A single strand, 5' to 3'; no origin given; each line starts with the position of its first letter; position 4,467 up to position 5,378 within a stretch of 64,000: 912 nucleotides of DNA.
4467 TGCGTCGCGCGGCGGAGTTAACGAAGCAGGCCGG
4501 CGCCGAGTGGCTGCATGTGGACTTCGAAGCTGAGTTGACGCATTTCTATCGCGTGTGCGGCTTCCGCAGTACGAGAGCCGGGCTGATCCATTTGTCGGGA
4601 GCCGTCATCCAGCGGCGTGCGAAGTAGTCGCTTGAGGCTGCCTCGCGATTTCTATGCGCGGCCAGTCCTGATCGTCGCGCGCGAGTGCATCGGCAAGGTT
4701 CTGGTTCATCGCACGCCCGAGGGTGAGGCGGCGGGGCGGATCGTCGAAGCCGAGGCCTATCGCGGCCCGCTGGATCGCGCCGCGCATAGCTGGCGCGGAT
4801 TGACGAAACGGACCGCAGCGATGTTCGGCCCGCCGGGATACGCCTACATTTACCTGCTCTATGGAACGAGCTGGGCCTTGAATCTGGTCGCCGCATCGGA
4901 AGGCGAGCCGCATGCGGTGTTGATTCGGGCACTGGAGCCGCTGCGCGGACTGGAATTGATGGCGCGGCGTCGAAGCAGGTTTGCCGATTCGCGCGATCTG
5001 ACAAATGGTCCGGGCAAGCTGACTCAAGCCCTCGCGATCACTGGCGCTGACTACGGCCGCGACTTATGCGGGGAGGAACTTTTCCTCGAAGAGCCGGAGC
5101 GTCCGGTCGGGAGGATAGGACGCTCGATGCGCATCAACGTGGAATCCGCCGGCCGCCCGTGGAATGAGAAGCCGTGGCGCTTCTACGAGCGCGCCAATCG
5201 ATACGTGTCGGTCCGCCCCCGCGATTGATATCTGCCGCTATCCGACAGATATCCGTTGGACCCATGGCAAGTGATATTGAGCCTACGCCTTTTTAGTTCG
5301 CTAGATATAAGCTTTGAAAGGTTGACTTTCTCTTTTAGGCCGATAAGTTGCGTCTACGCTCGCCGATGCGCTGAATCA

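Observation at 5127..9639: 4.4-kb single-gene island (giant G8/beta-helix lipoprotein) bracketed by 102-bp direct repeats of the mpg 3' end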

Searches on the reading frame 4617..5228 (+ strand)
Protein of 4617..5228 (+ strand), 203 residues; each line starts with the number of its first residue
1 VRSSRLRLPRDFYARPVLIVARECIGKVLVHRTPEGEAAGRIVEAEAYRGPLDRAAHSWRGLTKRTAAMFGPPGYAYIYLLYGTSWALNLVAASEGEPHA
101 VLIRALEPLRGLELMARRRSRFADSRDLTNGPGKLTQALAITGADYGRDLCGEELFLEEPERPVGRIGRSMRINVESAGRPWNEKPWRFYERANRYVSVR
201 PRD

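Call 7: search_protein_families(library=pfam, proteins=[window:4617-5228:+], max_evalue=0.01)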
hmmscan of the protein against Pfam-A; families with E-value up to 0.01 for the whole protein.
window:4617-5228:+ (203 aa): 1 family
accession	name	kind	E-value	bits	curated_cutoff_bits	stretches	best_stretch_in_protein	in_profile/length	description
PF02245.21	Pur_DNA_glyco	-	1.9e-61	207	27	1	11-194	1-180/181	Methylpurine-DNA glycosylase (MPG)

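Call 9: find_related_loci(query=window:4617-5228:+, collection=genome_contigs, flank=10000)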
Query window:4617-5228:+ (203 aa) in genome_contigs; peptide patterns used: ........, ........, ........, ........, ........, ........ (x = any residue, [..] = any of these).
599 stretches matched a pattern (row limit reached: there are more); 515 encode a relative of the query (tblastn E <= 1e-3); the best 80 are kept; 80 distinct loci.
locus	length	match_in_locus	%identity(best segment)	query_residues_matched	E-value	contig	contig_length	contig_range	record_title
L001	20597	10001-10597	81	4-203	4e-104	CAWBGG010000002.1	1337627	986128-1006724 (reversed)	MAG: uncultured delta proteobacterium isolate MFD09222.bin.1.50 genome assembly, contig: contig_50833, whole genome shot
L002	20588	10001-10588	81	7-203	6e-104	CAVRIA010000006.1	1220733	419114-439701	MAG: uncultured bacterium isolate MFD05684.bin.1.163 genome assembly, contig: contig_16942, whole genome shotgun sequenc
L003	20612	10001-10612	77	2-203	2e-101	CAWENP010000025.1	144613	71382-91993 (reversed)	MAG: uncultured delta proteobacterium isolate MFD02248.bin.1.176 genome assembly, contig: contig_69825, whole genome sho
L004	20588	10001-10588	81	7-203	3e-101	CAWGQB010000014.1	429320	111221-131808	MAG: uncultured proteobacterium isolate MFD04463.bin.2.159 genome assembly, contig: contig_50984, whole genome shotgun s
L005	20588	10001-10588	79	7-203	1e-100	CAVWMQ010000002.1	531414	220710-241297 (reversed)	MAG: uncultured delta proteobacterium isolate MFD01248.bin.1.68 genome assembly, contig: contig_14333, whole genome shot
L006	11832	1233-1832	79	5-203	1e-100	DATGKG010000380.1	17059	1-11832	MAG TPA_asm: Candidatus Binataceae bacterium isolate SMAG_U9853 k141_899277, whole genome shotgun sequence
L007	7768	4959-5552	79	5-203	2e-100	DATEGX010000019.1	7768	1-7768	MAG TPA_asm: Candidatus Binataceae bacterium isolate SMAG_U8796 k141_1594604, whole genome shotgun sequence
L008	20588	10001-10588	78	7-203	4e-100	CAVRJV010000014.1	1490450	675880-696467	MAG: uncultured delta proteobacterium isolate MFD05580.bin.2.15 genome assembly, contig: contig_6454, whole genome shotg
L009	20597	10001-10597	80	4-203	7e-100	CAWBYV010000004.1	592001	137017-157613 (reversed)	MAG: uncultured delta proteobacterium isolate MFD03044.bin.2.84 genome assembly, contig: contig_18405, whole genome shot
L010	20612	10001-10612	76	2-203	7e-100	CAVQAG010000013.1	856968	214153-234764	MAG: uncultured delta proteobacterium isolate MFD09286.bin.2.82 genome assembly, contig: contig_49784, whole genome shot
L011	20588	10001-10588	79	6-202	6e-100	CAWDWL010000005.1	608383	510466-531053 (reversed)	MAG: uncultured proteobacterium isolate MFD05705.bin.1.215 genome assembly, contig: contig_18540, whole genome shotgun s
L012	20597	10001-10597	77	3-202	4e-99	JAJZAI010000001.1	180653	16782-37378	MAG: Deltaproteobacteria bacterium isolate FK5.bin90 NODE_50_length_180653_cov_2.265441, whole genome shotgun sequence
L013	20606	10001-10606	77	1-203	6e-99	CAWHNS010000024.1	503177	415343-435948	MAG: uncultured delta proteobacterium isolate MFD09222.bin.2.29 genome assembly, contig: contig_97074, whole genome shot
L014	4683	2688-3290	79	3-203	8e-99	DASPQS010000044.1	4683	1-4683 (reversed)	MAG TPA_asm: Candidatus Binataceae bacterium isolate SMAG_U12205 k141_2304266, whole genome shotgun sequence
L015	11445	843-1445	76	1-203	2e-98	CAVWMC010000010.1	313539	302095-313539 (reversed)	MAG: uncultured delta proteobacterium isolate MFD04463.bin.1.288 genome assembly, contig: contig_54618, whole genome sho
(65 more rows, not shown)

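Call 20: find_homologous_proteins(query=window:4617-5228:+)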
Query window:4617-5228:+ (203 aa): 7938 proteins with E <= 0.001 among 8000 candidates; the best 120 are listed.
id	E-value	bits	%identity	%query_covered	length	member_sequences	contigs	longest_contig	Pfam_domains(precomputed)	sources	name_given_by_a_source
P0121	3.8e-123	427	96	100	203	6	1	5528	PF02245.22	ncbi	-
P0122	8.8e-112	390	88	98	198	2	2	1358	PF02245.22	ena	-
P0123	4.0e-104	365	86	98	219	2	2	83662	PF02245.22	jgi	jgi:DNA-3-methyladenine glycosylase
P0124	4.6e-104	365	82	99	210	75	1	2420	PF02245.22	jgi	-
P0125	1.2e-103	363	82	99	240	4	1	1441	PF02245.22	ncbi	-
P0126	1.3e-103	363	81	97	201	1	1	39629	PF02245.22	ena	-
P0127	2.0e-102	359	81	99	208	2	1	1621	PF02245.22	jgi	jgi:DNA-3-methyladenine glycosylase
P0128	3.1e-102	359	81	98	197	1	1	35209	PF02245.22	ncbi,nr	ncbi:MAG TPA: DNA-3-methyladenine glycosylase [Candidatus Binataceae bacterium]|nr:DNA-3-methyladeni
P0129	3.7e-102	358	79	100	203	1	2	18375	PF02245.22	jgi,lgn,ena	-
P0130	7.8e-102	357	81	97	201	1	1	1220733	PF02245.22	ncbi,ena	-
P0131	1.5e-101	356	82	97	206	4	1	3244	PF02245.22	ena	-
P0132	1.6e-101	356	83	97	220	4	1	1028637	PF02245.22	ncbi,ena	-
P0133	2.1e-101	356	82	97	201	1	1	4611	PF02245.22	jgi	jgi:DNA-3-methyladenine glycosylase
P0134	4.3e-101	355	81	97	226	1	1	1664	PF02245.22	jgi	jgi:DNA-3-methyladenine glycosylase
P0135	4.3e-101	355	79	100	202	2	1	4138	PF02245.22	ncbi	-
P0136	5.2e-101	355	81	98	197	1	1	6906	PF02245.22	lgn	-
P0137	1.4e-100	353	81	98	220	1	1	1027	PF02245.22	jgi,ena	-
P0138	2.0e-100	353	79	99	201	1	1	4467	PF02245.22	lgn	-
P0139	2.1e-100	353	82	97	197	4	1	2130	PF02245.22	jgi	jgi:DNA-3-methyladenine glycosylase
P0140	2.3e-100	353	79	98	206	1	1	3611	PF02245.22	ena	-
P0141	2.9e-100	352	81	98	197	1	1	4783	PF02245.22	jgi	-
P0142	3.0e-100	352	82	97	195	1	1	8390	PF02245.22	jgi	jgi:DNA-3-methyladenine glycosylase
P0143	3.7e-100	352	80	97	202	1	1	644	PF02245.22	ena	-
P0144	4.3e-100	352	80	97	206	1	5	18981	PF02245.22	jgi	jgi:DNA-3-methyladenine glycosylase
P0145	4.9e-100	351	82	98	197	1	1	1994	PF02245.22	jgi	jgi:DNA-3-methyladenine glycosylase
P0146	8.1e-100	351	80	98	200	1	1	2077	PF02245.22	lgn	-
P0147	9.2e-100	351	80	99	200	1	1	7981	PF02245.22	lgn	-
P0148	1.0e-99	350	80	97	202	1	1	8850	PF02245.22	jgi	jgi:DNA-3-methyladenine glycosylase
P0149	1.0e-99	350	80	97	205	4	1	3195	PF02245.22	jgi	jgi:DNA-3-methyladenine glycosylase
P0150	1.8e-99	350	80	99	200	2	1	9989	PF02245.22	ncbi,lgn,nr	ncbi:MAG TPA: DNA-3-methyladenine glycosylase [Candidatus Acidoferrales bacterium]|nr:DNA-3-methylad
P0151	1.9e-99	350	81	97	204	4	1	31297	PF02245.22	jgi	jgi:DNA-3-methyladenine glycosylase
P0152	2.3e-99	349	80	97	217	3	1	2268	PF02245.22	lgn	-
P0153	2.8e-99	349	79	97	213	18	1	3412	PF02245.22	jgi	-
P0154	2.8e-99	349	78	98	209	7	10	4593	PF02245.22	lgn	-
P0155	3.8e-99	348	81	97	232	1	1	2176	PF02245.22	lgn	-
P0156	4.5e-99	348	81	97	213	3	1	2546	PF02245.22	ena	-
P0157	4.8e-99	348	79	97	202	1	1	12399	PF02245.22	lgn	-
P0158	5.1e-99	348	78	99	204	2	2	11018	PF02245.22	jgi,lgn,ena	-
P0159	5.3e-99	348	77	98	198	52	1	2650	PF02245.22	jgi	jgi:DNA-3-methyladenine glycosylase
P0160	5.5e-99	348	79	98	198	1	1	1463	PF02245.22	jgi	jgi:DNA-3-methyladenine glycosylase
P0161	6.4e-99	348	79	99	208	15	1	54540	PF02245.22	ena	-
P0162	8.5e-99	347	81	99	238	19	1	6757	PF02245.22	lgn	-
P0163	9.3e-99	347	79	97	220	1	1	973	PF02245.22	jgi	jgi:DNA-3-methyladenine glycosylase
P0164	1.0e-98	347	77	100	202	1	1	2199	PF02245.22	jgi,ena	-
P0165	1.0e-98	347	77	99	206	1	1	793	PF02245.22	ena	-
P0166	1.1e-98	347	77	98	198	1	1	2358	PF02245.22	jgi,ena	jgi:DNA-3-methyladenine glycosylase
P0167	1.1e-98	347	81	97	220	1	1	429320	PF02245.22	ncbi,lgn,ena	-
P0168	1.2e-98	347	79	98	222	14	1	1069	PF02245.22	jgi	jgi:DNA-3-methyladenine glycosylase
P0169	1.2e-98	347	78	98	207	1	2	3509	PF02245.22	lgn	-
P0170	1.2e-98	347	79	98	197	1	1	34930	PF02245.22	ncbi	ncbi:MAG: DNA-3-methyladenine glycosylase [Candidatus Binataceae bacterium]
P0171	1.2e-98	347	79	97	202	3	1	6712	PF02245.22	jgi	jgi:DNA-3-methyladenine glycosylase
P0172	1.3e-98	347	79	97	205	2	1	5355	PF02245.22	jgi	jgi:DNA-3-methyladenine glycosylase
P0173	1.8e-98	346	79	98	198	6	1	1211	PF02245.22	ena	-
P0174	1.8e-98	346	79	97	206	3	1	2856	PF02245.22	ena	-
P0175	2.5e-98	346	81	98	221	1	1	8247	PF02245.22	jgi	jgi:DNA-3-methyladenine glycosylase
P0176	2.7e-98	346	82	98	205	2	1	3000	PF02245.22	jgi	jgi:DNA-3-methyladenine glycosylase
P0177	2.9e-98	346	79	98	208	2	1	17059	PF02245.22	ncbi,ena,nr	ncbi:MAG TPA: DNA-3-methyladenine glycosylase [Candidatus Binataceae bacterium]|nr:DNA-3-methyladeni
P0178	4.0e-98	345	80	97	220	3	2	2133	PF02245.22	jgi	-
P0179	5.2e-98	345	78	100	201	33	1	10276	PF02245.22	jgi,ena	-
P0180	5.6e-98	345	80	97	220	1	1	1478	PF02245.22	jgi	jgi:DNA-3-methyladenine glycosylase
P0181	5.7e-98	345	78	100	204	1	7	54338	PF02245.22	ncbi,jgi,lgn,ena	jgi:DNA-3-methyladenine glycosylase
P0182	5.7e-98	345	80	98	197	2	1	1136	PF02245.22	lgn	-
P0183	5.8e-98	345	80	98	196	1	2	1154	PF02245.22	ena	-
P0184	8.4e-98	344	78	98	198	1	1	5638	PF02245.22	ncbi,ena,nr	ncbi:MAG TPA: DNA-3-methyladenine glycosylase [Candidatus Binataceae bacterium]|nr:DNA-3-methyladeni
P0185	8.5e-98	344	77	98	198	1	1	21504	PF02245.22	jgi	jgi:DNA-3-methyladenine glycosylase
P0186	1.0e-97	344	79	99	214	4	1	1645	PF02245.22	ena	-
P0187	1.1e-97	344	78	99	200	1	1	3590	PF02245.22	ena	-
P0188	1.1e-97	344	79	97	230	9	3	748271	PF02245.22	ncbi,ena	-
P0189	1.2e-97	344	79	97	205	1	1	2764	PF02245.22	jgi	jgi:DNA-3-methyladenine glycosylase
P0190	1.3e-97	344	80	98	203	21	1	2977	PF02245.22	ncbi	-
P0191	1.3e-97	343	81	97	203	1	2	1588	PF02245.22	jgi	jgi:DNA-3-methyladenine glycosylase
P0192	1.6e-97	343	80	98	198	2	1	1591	PF02245.22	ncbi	-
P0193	1.7e-97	343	79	97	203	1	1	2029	PF02245.22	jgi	jgi:DNA-3-methyladenine glycosylase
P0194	1.8e-97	343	79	97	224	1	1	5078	PF02245.22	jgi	jgi:DNA-3-methyladenine glycosylase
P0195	2.0e-97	343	78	99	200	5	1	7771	PF02245.22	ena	-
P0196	2.0e-97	343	81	98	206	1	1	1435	PF02245.22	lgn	-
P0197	2.1e-97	343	78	98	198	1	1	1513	PF02245.22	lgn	-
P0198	2.7e-97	342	78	97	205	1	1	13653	PF02245.22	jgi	jgi:DNA-3-methyladenine glycosylase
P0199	3.3e-97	342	77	99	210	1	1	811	PF02245.22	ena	-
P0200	3.4e-97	342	78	98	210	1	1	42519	PF02245.22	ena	-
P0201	3.5e-97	342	77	98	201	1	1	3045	PF02245.22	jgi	jgi:DNA-3-methyladenine glycosylase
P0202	3.5e-97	342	79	97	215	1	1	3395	PF02245.22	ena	-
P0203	3.5e-97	342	78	97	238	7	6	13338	PF02245.22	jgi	jgi:DNA-3-methyladenine glycosylase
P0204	3.9e-97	342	77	100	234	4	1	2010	PF02245.22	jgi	jgi:DNA-3-methyladenine glycosylase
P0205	4.0e-97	342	77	97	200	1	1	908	PF02245.22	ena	-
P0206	4.3e-97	342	78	99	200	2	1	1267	PF02245.22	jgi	-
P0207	4.7e-97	342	77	98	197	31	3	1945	PF02245.22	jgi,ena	jgi:DNA-3-methyladenine glycosylase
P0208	5.0e-97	342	77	100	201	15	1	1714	PF02245.22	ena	-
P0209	5.5e-97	341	78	97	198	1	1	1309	PF02245.22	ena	-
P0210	6.2e-97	341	79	99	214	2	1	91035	PF02245.22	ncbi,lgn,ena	-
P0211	6.3e-97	341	80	97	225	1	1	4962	PF02245.22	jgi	jgi:DNA-3-methyladenine glycosylase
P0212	6.3e-97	341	80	98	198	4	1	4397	PF02245.22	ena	-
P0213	6.7e-97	341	81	98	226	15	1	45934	PF02245.22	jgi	jgi:DNA-3-methyladenine glycosylase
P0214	6.8e-97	341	76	98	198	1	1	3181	PF02245.22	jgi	jgi:DNA-3-methyladenine glycosylase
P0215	7.2e-97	341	83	92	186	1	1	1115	PF02245.22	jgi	jgi:DNA-3-methyladenine glycosylase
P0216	7.3e-97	341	79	98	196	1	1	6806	PF02245.22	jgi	jgi:DNA-3-methyladenine glycosylase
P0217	7.3e-97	341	80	97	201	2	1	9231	PF02245.22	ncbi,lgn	ncbi:MAG: DNA-3-methyladenine glycosylase [Candidatus Binatus sp.]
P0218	7.4e-97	341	77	98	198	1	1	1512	PF02245.22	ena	-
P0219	7.6e-97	341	79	99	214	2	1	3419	PF02245.22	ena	-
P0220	8.0e-97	341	77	97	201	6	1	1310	PF02245.22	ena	-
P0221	9.2e-97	341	78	97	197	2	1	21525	PF02245.22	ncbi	ncbi:MAG: DNA-3-methyladenine glycosylase [Candidatus Binataceae bacterium]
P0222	9.2e-97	341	81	97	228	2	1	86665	PF02245.22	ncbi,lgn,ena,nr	ncbi:MAG TPA: DNA-3-methyladenine glycosylase [Candidatus Binataceae bacterium]|nr:DNA-3-methyladeni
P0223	9.9e-97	341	75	100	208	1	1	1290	PF02245.22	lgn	-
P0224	1.0e-96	341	78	98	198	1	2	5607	PF02245.22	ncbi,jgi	jgi:DNA-3-methyladenine glycosylase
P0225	1.1e-96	340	77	99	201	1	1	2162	PF02245.22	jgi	jgi:DNA-3-methyladenine glycosylase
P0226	1.2e-96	340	79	97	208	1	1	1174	PF02245.22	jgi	jgi:DNA-3-methyladenine glycosylase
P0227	1.3e-96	340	79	99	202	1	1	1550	PF02245.22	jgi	jgi:DNA-3-methyladenine glycosylase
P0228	1.4e-96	340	78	98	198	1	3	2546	PF02245.22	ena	-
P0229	1.5e-96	340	79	98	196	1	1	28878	PF02245.22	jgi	jgi:DNA-3-methyladenine glycosylase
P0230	1.5e-96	340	78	98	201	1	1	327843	PF02245.22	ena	-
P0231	1.5e-96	340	78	98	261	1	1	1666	PF02245.22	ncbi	-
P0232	1.6e-96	340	79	98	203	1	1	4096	PF02245.22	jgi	jgi:DNA-3-methyladenine glycosylase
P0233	1.8e-96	340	78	98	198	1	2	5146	PF02245.22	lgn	-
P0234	1.8e-96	340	79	97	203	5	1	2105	PF02245.22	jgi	jgi:DNA-3-methyladenine glycosylase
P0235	1.8e-96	340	79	98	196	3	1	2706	PF02245.22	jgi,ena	-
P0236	1.8e-96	340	78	98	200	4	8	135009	PF02245.22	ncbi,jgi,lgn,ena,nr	ncbi:MAG TPA: DNA-3-methyladenine glycosylase [Candidatus Binataceae bacterium]|nr:DNA-3-methyladeni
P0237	2.0e-96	340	78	100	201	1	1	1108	PF02245.22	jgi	jgi:DNA-3-methyladenine glycosylase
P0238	2.0e-96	340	78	98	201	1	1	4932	PF02245.22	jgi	-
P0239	2.2e-96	340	77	99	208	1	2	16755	PF02245.22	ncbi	-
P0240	2.2e-96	340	78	100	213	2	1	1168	PF02245.22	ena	-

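Call 21: find_encoding_contigs(protein=P0121, flank=10000, max_places=8)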
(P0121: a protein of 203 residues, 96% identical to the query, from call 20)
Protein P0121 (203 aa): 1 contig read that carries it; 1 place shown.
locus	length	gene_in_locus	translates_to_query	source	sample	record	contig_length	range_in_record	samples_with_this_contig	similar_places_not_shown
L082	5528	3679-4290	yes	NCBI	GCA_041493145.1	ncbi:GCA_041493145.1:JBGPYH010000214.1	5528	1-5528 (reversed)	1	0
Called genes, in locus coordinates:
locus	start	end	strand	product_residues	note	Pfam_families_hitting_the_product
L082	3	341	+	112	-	PF00873:ACR_tran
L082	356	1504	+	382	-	PF25973:BSH_CzcB, PF25954:Beta-barrel_RND_2, PF25989:YknX_C (weak)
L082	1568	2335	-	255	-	-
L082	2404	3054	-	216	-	PF05494:MlaC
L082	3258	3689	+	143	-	PF00583:Acetyltransf_1, PF13673:Acetyltransf_10 (weak), PF13508:Acetyltransf_7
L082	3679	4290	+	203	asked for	PF02245:Pur_DNA_glyco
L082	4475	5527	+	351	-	?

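Call 22: find_encoding_contigs(protein=P0123, flank=10000, max_places=4)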
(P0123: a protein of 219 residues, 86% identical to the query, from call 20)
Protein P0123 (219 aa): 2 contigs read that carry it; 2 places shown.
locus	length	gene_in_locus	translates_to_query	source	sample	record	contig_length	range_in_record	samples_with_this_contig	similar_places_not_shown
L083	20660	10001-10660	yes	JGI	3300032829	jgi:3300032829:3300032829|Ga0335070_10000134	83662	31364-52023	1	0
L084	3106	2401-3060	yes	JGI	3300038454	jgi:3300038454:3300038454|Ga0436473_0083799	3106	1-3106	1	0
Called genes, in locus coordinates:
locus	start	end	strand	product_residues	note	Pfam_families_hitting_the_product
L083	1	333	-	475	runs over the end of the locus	PF03841:SelA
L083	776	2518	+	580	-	PF10150:RNase_E_G, PF20833:RNase_E_G_Thio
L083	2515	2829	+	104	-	PF00829:Ribosomal_L21p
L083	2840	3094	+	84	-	PF01016:Ribosomal_L27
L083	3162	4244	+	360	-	PF01018:GTP1_OBG, PF01926:MMR_HSR1, PF02421:FeoB_N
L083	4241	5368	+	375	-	PF00696:AA_kinase, PF01472:PUA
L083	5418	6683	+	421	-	PF00171:Aldedh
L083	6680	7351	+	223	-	PF01467:CTP_transf_like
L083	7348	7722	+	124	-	PF02410:RsfS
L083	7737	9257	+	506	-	PF01676:Metalloenzyme, PF06415:iPGM_N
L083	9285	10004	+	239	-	PF18912:DZR_2 (weak), PF00156:Pribosyltran (faint)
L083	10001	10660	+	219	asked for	PF02245:Pur_DNA_glyco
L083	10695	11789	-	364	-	PF00989:PAS, PF08448:PAS_4, PF13426:PAS_9, PF00512:HisKA, PF00072:Response_reg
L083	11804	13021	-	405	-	PF00462:Glutaredoxin, PF07992:Pyr_redox_2, PF13738:Pyr_redox_3, PF00070:Pyr_redox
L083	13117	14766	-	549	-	-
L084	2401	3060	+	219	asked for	PF02245:Pur_DNA_glyco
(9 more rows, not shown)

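Call 23: find_encoding_contigs(protein=P0122, flank=10000, max_places=4)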
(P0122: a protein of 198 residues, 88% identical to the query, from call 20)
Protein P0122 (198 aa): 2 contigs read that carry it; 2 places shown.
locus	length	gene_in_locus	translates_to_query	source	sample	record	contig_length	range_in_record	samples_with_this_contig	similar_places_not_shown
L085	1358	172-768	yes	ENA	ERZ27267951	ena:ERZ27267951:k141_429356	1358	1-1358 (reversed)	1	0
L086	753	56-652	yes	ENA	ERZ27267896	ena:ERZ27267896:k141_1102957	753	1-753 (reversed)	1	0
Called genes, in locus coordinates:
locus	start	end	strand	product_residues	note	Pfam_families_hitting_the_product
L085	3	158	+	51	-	?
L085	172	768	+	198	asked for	PF02245:Pur_DNA_glyco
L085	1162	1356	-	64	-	?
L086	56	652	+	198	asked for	PF02245:Pur_DNA_glyco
